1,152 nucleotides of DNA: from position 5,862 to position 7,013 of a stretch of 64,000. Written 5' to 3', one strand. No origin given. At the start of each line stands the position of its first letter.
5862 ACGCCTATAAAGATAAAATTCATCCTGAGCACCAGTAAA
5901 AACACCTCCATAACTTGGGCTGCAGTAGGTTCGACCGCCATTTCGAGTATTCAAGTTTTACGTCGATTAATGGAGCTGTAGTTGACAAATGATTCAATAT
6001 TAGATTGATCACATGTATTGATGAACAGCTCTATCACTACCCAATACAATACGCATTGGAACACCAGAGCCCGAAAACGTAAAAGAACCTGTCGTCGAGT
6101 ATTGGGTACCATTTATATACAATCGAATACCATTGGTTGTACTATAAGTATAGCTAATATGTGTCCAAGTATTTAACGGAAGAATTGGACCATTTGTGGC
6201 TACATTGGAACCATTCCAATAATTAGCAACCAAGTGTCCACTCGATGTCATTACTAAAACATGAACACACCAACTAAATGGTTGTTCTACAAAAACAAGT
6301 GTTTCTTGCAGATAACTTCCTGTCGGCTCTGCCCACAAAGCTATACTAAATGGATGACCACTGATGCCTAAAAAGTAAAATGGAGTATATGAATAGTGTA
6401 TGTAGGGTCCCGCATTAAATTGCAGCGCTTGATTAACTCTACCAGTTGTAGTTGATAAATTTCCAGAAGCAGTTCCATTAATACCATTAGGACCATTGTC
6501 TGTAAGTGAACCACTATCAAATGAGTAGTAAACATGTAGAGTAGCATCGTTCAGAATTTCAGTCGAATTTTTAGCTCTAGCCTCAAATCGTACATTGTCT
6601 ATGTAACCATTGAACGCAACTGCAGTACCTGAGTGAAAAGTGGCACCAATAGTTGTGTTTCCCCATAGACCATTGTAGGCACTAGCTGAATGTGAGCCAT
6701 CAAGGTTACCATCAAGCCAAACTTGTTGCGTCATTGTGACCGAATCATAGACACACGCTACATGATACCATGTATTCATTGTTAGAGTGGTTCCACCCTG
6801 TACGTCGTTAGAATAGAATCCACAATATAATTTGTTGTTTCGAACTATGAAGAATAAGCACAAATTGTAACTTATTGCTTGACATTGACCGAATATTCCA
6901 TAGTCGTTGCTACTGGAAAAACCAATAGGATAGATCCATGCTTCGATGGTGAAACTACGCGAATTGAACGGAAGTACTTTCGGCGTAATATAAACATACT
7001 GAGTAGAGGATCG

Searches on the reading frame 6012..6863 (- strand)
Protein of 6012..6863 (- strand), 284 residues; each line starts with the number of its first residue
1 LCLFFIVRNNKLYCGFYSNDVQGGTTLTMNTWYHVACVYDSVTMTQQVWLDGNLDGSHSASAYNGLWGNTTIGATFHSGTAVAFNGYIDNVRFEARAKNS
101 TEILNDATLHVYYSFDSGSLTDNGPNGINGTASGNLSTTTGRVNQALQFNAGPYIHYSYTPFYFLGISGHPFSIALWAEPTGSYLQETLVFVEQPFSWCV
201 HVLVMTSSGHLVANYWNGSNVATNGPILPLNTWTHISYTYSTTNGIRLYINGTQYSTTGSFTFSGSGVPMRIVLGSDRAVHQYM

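Call 50: search_protein_families(library=pfam, proteins=[window:6012-6863:-], max_evalue=0.001)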
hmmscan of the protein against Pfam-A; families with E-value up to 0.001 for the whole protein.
window:6012-6863:- (284 aa): 1 family
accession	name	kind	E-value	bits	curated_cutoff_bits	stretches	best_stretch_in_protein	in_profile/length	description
PF13385.13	Laminin_G_3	-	1e-25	91.1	27.6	2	9-103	53-150/151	Concanavalin A-like lectin/glucanases superfamily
